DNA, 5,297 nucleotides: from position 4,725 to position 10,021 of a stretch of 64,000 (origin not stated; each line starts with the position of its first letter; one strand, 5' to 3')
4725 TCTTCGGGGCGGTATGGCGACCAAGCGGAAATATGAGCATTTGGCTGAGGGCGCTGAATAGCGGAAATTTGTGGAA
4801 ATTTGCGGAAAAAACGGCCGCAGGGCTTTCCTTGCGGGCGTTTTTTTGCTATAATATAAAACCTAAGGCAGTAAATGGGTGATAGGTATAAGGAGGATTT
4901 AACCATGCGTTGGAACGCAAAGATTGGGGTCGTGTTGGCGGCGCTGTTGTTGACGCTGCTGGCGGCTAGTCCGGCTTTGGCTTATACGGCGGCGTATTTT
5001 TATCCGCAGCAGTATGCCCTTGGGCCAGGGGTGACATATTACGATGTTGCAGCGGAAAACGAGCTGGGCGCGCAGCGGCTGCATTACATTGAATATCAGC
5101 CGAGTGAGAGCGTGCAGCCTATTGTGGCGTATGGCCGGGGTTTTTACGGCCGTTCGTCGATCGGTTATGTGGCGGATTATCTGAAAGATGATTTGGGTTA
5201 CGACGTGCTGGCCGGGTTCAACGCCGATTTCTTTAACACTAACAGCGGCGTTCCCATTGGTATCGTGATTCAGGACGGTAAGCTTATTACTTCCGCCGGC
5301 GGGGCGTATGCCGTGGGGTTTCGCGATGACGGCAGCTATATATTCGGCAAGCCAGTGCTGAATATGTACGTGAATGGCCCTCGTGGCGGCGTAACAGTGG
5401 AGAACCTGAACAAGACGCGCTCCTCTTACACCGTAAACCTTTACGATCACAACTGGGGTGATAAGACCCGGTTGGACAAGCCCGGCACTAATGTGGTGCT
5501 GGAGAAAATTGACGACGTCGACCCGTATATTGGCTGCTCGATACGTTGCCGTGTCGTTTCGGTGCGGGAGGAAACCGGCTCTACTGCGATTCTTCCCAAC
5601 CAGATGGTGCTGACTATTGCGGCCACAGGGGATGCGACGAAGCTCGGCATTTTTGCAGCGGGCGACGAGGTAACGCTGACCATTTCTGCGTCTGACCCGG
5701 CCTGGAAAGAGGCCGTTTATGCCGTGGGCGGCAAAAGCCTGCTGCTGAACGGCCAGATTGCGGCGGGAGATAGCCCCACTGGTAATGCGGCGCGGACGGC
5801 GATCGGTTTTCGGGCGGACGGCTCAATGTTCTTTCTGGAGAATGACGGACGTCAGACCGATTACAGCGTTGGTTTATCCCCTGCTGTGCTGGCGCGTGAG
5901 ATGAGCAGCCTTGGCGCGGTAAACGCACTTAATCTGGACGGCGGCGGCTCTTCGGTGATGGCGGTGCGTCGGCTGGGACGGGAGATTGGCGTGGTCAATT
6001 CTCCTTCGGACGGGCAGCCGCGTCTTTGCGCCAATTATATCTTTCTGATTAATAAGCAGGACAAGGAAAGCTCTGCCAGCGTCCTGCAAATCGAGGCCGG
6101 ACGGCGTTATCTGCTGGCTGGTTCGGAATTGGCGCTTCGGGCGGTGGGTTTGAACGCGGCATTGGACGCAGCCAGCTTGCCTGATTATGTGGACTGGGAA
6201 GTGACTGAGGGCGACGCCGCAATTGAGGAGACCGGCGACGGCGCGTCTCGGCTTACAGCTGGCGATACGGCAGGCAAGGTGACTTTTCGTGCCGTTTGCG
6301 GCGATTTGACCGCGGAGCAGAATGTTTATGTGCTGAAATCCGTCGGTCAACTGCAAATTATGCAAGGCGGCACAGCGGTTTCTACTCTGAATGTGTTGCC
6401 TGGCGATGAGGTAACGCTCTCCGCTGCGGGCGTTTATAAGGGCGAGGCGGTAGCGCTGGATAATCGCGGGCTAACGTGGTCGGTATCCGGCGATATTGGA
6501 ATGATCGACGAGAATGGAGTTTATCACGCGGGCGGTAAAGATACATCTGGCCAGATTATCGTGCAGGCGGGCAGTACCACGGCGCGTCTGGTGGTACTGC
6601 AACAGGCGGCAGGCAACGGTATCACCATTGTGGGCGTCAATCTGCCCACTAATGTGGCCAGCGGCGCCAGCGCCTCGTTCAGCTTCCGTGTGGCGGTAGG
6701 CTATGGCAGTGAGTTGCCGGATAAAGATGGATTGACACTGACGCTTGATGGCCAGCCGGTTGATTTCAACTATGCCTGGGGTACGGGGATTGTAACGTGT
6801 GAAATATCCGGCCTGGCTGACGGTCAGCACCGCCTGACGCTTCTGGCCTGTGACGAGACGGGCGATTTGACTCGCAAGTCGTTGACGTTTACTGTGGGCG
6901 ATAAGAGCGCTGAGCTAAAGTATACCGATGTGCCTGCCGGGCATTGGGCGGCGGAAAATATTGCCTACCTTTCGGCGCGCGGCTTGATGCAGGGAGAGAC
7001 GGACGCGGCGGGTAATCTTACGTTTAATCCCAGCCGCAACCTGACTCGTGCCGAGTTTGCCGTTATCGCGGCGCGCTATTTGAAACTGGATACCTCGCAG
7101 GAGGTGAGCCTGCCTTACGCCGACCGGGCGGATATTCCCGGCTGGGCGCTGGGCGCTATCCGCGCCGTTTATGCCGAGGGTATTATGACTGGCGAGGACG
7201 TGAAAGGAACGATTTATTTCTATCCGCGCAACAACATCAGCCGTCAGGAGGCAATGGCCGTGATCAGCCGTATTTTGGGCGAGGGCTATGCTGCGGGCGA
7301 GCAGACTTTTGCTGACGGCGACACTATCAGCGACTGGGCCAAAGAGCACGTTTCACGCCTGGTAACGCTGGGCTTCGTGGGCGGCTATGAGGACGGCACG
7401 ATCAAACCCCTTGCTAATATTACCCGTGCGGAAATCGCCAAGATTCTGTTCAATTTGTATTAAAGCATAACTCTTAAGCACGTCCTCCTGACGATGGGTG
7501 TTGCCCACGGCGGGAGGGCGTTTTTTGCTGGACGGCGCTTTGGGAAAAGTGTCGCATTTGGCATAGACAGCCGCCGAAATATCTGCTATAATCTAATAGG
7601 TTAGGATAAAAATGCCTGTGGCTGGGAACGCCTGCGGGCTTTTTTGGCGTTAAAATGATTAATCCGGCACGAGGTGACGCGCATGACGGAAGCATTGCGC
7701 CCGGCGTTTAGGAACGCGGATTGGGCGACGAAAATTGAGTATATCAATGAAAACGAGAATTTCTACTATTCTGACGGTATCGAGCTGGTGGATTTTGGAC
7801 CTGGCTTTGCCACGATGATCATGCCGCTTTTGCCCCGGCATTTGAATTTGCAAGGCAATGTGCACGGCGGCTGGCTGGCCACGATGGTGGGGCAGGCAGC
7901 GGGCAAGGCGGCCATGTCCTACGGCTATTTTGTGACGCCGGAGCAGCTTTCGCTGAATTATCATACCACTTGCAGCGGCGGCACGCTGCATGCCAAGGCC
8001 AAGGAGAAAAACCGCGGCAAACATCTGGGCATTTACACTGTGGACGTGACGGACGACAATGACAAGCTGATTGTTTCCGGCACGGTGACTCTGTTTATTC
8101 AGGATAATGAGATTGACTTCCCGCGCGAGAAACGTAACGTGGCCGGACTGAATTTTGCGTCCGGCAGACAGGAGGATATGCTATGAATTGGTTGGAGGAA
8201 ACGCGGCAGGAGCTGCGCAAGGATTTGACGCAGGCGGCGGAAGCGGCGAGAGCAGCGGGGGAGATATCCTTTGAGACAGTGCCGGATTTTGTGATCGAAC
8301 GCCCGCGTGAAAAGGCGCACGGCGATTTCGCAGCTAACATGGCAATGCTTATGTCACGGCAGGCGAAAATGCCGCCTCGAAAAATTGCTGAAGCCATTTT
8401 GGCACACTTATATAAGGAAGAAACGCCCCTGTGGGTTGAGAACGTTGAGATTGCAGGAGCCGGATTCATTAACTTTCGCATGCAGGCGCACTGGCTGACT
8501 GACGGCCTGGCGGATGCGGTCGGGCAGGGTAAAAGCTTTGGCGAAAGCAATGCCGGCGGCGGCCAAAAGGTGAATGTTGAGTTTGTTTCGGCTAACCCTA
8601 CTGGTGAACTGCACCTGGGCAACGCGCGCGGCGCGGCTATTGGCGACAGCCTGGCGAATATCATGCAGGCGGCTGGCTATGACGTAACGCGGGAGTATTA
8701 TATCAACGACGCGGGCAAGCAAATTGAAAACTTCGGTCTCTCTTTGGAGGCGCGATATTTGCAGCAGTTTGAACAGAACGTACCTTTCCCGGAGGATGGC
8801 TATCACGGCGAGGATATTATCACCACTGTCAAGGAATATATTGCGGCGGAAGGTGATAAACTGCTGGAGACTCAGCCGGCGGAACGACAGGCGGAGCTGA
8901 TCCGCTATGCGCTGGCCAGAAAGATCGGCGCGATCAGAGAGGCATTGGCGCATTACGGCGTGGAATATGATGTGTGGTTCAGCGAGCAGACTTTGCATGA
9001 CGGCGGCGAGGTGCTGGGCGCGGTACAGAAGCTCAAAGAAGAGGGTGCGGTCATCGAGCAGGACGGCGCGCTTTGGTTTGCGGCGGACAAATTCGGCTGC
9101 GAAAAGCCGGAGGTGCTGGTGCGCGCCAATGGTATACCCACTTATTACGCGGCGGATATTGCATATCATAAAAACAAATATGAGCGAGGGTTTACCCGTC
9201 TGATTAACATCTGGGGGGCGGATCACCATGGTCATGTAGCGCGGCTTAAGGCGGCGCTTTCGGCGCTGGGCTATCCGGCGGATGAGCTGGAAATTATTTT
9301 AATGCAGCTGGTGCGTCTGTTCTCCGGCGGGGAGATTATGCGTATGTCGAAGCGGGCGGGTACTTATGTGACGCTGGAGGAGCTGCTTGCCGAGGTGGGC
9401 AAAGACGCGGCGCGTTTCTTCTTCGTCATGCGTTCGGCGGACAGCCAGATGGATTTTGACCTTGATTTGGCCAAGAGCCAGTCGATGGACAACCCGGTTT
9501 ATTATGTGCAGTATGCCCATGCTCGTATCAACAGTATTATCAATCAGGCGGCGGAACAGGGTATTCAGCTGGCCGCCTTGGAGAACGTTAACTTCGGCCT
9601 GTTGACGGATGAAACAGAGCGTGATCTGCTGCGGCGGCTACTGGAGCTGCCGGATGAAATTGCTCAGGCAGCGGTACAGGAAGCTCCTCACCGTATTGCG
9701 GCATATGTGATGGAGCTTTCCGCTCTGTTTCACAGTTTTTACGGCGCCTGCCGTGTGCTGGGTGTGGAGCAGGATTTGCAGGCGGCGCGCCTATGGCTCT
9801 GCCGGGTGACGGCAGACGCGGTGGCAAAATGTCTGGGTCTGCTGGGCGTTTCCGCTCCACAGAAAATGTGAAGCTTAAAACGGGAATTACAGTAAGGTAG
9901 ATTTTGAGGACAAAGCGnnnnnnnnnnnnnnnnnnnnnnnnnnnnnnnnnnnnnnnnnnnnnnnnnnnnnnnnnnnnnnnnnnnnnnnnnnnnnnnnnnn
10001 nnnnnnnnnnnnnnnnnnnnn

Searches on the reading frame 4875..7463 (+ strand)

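Call 24: search_protein_families(library=pfam, proteins=[window:4875-7463:+], max_evalue=0.00001)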
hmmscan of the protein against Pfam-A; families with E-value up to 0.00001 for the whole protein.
window:4875-7463:+ (862 aa): 2 families
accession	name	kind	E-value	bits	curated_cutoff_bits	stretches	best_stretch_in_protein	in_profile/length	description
PF00395.25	SLH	-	6.7e-32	109.6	20.8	3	812-855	2-44/44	S-layer homology domain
PF09992.14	NAGPA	-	9.4e-30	104.5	25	1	228-391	12-168/169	Phosphodiester glycosidase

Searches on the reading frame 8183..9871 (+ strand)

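Call 24: search_protein_families(library=pfam, proteins=[window:8183-9871:+], max_evalue=0.00001)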
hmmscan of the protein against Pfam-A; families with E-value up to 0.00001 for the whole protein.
window:8183-9871:+ (562 aa): 3 families
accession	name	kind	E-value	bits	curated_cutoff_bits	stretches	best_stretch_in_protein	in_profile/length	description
PF05746.21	DALR_1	-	2.9e-32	111.6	22.3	1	442-562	1-117/117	DALR anticodon binding domain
PF00750.26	tRNA-synt_1d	-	1.9e-22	80.1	23.3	1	121-411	13-304/349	tRNA synthetases class I (R), catalytic domain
PF03485.21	Arg_tRNA_synt_N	-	4.1e-21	75.8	21.5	1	10-99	2-84/85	Arginyl tRNA synthetase N terminal domain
